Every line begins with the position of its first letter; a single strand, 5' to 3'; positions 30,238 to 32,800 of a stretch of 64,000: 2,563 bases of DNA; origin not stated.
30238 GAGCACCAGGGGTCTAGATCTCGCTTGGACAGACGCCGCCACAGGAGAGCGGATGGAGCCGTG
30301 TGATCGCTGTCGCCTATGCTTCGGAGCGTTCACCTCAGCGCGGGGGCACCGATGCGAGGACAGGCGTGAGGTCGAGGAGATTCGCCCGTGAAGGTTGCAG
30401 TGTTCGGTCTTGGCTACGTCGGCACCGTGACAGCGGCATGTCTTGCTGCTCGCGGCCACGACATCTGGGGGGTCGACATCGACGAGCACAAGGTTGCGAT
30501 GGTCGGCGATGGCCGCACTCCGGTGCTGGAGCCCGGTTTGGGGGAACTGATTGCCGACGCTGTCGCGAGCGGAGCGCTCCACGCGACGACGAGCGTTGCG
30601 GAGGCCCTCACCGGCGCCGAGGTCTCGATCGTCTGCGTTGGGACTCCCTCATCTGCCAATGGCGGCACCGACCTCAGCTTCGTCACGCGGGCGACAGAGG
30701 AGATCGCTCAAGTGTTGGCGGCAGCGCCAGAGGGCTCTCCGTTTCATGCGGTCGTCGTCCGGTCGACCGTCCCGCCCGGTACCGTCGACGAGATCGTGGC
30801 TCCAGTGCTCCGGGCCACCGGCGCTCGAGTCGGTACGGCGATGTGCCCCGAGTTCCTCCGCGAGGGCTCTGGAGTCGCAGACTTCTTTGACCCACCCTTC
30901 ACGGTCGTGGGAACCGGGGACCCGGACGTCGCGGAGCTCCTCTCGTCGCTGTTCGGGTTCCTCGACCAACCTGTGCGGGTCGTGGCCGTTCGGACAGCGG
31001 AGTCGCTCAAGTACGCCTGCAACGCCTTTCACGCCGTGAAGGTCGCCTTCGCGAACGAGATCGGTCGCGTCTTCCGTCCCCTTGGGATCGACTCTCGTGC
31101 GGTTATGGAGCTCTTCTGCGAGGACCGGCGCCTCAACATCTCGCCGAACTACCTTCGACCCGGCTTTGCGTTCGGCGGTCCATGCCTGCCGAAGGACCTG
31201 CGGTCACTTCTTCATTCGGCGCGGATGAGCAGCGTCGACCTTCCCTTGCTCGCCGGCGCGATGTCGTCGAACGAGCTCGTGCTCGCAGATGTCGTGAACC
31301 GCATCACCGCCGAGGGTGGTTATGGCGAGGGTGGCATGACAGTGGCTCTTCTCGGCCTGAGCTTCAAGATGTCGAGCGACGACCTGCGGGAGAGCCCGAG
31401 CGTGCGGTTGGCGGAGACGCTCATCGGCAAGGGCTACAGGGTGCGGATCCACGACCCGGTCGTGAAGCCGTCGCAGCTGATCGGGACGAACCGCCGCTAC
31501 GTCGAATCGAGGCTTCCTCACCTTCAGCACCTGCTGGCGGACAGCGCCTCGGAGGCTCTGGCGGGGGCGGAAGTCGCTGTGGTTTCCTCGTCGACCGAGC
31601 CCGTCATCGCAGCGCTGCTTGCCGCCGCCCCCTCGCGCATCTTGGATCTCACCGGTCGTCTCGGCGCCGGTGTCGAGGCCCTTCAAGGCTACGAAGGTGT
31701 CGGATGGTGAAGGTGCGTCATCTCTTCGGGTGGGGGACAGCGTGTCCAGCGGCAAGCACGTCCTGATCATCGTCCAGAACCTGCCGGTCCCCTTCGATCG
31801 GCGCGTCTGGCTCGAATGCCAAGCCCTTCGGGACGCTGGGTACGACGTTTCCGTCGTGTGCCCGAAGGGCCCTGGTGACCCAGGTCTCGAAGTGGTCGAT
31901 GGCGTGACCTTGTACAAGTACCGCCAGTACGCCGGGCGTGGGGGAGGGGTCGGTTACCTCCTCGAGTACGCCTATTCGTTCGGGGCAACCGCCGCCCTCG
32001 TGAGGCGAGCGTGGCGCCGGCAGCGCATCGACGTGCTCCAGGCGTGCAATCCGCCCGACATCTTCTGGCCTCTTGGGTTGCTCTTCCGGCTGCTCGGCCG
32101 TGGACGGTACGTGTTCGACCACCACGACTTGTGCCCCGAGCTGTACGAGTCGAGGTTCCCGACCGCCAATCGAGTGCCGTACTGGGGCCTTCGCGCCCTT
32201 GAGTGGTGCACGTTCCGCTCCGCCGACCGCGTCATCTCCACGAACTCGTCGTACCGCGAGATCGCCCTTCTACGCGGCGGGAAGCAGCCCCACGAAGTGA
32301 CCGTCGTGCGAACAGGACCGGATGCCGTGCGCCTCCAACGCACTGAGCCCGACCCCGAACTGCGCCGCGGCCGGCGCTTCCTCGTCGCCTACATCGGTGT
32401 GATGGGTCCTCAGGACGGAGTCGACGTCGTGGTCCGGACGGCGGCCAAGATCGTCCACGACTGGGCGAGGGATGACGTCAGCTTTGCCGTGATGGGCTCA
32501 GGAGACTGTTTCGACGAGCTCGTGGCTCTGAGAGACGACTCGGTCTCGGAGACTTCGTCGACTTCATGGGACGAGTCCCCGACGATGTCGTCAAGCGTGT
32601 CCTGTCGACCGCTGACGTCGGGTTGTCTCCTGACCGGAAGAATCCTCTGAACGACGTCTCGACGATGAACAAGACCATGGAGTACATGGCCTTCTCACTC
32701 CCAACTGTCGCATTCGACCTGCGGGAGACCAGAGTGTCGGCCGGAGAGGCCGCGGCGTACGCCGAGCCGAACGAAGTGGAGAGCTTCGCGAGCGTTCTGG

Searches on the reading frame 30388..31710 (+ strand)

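Call 10: search_protein_families(library=pfam, proteins=[window:30388-31710:+], max_evalue=0.001)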
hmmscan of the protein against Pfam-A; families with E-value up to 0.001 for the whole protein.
window:30388-31710:+ (440 aa): 3 families
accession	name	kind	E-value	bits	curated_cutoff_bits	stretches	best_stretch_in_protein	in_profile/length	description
PF03721.20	UDPG_MGDP_dh_N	-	8.7e-51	172.6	27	1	1-186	1-185/187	UDP-glucose/GDP-mannose dehydrogenase family, NAD binding domain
PF00984.24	UDPG_MGDP_dh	-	8e-27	93.6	25.4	1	202-296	1-93/94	UDP-glucose/GDP-mannose dehydrogenase family, central domain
PF03720.21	UDPG_MGDP_dh_C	-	3.7e-14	53.4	30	1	320-400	1-71/103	UDP-glucose/GDP-mannose dehydrogenase family, UDP binding domain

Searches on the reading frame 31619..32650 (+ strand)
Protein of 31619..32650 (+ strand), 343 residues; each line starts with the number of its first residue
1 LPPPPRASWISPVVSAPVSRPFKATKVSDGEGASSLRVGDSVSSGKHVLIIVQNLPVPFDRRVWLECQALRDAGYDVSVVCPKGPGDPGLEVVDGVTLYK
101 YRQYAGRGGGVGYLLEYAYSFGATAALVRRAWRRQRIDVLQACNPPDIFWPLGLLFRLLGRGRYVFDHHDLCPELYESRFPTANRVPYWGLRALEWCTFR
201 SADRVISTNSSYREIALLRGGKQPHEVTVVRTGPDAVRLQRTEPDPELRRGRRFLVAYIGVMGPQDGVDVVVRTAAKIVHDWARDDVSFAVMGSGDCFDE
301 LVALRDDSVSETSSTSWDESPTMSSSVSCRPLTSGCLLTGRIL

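Call 10: search_protein_families(library=pfam, proteins=[window:31619-32650:+], max_evalue=0.001)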
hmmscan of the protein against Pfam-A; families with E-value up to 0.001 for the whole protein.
window:31619-32650:+ (343 aa): 2 families
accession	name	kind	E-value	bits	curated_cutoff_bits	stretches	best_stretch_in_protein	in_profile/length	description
PF13439.12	Glyco_transf_4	-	4.1e-14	53.4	28.5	1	63-235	8-167/170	Glycosyltransferase Family 4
PF13579.12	Glyco_trans_4_4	-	1.4e-13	51.9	29.7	1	62-231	6-156/158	Glycosyl transferase 4-like domain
